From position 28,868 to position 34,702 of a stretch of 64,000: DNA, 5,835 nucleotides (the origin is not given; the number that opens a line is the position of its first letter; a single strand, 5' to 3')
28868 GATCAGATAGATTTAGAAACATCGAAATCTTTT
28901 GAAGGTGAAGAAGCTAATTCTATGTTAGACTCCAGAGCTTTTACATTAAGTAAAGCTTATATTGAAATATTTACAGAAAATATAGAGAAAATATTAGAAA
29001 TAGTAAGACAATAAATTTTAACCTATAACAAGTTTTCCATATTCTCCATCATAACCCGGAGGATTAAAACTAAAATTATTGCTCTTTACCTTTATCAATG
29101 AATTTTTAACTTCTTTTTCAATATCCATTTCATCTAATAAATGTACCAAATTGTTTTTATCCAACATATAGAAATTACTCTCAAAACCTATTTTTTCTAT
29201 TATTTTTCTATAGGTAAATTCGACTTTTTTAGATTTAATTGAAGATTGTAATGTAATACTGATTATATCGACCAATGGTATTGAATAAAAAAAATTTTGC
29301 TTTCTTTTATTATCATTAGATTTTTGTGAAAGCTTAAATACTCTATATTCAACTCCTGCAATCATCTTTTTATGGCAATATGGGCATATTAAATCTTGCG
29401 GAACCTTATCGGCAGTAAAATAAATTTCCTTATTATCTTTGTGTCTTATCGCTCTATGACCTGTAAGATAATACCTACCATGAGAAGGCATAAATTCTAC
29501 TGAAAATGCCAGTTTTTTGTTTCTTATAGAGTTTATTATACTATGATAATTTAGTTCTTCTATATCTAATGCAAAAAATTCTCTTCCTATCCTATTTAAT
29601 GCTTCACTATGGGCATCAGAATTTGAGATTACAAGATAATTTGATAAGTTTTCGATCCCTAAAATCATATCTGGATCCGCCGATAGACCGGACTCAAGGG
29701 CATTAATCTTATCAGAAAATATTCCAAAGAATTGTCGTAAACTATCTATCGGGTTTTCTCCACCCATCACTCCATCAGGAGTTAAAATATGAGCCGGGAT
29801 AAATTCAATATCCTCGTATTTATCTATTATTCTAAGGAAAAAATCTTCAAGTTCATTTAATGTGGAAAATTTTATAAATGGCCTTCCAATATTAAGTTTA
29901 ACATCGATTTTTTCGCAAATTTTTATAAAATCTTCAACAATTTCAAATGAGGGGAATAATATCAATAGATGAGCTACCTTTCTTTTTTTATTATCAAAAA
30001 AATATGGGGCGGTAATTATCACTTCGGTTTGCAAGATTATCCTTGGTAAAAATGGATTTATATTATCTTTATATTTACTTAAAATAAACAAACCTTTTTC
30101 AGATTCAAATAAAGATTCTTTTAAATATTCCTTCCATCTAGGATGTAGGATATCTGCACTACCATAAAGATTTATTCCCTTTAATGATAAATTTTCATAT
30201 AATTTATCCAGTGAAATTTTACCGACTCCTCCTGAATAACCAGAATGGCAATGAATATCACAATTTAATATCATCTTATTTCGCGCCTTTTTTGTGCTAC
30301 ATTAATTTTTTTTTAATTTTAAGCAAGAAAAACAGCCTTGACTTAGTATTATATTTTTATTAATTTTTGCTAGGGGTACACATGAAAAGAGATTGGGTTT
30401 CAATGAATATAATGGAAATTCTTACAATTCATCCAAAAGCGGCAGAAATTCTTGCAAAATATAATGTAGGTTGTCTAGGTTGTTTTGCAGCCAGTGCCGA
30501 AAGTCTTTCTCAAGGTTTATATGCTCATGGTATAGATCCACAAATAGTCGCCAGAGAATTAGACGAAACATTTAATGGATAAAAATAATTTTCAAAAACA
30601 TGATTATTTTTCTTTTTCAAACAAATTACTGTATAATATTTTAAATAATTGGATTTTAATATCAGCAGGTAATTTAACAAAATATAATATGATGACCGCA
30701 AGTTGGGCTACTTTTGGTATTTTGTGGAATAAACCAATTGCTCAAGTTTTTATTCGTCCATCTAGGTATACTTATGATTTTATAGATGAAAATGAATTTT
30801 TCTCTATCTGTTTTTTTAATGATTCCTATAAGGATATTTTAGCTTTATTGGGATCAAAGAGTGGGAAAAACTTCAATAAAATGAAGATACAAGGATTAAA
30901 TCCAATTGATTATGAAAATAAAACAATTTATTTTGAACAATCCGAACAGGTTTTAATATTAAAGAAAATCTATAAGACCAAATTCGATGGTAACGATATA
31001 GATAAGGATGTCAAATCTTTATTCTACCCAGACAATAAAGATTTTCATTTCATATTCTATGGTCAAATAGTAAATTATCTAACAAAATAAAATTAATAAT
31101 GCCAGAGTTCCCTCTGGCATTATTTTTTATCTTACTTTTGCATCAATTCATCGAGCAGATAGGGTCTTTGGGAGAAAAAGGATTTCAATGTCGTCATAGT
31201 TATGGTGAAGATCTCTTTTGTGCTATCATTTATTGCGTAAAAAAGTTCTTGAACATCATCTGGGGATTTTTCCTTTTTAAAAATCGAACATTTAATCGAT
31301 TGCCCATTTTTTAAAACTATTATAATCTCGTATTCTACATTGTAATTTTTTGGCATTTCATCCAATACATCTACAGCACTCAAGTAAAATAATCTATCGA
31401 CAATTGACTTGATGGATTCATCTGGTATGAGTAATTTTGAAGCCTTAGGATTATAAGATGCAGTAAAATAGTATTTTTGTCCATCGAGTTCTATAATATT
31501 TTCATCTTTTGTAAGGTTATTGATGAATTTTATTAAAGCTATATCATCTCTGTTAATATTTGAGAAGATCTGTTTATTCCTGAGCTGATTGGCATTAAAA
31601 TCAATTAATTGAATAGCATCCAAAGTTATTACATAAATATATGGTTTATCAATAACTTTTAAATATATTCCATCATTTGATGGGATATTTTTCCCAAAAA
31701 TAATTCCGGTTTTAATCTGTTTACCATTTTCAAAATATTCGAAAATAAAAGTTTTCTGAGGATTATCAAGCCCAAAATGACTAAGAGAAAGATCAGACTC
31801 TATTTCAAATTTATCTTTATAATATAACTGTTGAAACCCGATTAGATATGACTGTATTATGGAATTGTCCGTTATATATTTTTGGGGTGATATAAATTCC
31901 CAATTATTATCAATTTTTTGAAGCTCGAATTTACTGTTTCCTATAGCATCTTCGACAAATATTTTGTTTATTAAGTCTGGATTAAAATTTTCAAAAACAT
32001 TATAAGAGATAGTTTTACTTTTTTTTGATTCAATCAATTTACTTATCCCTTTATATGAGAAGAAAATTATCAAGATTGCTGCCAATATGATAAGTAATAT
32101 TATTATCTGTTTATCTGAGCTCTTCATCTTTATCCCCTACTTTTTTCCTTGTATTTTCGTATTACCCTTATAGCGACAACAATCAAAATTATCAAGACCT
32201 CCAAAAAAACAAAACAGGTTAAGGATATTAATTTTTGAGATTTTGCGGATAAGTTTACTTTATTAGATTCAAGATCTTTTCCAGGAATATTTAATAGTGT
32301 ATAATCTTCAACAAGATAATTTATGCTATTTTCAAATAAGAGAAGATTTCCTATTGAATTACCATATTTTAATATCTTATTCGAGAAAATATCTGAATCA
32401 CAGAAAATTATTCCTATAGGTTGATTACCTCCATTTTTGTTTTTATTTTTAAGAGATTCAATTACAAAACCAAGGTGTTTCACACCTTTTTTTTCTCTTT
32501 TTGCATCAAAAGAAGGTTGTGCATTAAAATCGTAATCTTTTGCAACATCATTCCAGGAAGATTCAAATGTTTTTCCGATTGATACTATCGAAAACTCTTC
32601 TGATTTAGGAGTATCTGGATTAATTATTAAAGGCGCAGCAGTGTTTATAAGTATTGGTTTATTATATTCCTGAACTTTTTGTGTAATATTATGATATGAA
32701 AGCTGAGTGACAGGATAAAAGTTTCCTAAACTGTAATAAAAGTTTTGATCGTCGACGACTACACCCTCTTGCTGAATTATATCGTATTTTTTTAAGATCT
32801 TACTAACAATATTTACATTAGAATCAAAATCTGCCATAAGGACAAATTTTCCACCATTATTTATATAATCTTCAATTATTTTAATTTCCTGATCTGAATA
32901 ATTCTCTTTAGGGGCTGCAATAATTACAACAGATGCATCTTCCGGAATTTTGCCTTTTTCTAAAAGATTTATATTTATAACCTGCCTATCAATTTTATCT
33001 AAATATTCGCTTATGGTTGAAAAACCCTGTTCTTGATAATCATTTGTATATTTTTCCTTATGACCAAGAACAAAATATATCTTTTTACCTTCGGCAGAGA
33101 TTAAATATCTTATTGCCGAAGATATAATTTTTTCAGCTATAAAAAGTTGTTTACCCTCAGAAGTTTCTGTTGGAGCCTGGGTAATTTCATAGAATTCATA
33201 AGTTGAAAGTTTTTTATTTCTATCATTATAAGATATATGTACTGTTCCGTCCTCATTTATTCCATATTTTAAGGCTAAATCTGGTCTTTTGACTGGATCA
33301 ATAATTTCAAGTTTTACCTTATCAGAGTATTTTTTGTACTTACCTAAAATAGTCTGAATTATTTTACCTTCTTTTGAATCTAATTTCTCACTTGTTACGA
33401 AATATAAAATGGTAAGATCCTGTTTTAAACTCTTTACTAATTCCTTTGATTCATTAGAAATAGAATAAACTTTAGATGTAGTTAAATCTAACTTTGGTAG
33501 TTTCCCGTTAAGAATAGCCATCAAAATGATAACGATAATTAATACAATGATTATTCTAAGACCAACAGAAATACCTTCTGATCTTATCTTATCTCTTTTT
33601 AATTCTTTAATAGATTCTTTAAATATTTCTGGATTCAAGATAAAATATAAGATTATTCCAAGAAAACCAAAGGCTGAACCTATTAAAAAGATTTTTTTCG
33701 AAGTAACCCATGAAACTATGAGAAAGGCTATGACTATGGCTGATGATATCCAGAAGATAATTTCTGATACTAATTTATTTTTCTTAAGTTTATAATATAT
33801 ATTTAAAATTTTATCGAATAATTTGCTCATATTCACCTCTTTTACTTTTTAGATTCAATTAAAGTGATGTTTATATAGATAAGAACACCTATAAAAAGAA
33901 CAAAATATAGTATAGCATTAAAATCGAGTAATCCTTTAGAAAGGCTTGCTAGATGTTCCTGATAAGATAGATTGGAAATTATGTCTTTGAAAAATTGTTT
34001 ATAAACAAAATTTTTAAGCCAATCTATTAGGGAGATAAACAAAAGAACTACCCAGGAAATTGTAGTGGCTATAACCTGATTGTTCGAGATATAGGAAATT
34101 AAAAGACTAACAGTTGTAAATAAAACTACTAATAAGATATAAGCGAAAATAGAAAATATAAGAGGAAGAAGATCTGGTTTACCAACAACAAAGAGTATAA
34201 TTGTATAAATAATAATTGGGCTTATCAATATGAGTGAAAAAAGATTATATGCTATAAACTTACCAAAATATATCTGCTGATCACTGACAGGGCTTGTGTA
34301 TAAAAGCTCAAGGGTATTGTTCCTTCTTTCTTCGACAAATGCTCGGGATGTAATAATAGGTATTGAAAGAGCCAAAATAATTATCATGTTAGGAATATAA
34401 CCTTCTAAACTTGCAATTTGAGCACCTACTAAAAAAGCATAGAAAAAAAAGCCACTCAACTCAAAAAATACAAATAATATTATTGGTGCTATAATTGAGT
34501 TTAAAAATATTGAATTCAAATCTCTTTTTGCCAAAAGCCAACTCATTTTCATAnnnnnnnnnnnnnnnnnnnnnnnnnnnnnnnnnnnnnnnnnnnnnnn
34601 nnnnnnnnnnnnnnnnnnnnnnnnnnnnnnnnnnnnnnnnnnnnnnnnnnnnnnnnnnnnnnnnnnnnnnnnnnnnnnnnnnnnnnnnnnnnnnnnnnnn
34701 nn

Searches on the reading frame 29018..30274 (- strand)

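Call 19: search_protein_families(library=ncbifam, proteins=[window:29018-30274:-], max_evalue=1e-15)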
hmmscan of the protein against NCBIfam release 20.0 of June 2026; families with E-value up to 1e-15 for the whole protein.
window:29018-30274:- (418 aa): 1 family
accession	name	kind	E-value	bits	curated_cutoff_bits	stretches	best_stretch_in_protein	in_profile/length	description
TIGR00375.1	TIGR00375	hypoth_equivalog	2.8e-33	115.8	326.6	1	4-414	1-373/374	TIGR00375 family protein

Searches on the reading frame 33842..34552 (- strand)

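Call 19: search_protein_families(library=ncbifam, proteins=[window:33842-34552:-], max_evalue=1e-15)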
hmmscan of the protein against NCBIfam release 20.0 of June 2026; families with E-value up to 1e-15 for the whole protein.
window:33842-34552:- (236 aa): 1 family
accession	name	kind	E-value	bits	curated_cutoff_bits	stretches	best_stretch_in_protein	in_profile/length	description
TIGR03518.1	ABC_perm_GldF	equivalog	1.5e-24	87.3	288.5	1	7-232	4-237/240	gliding motility-associated ABC transporter permease subunit GldF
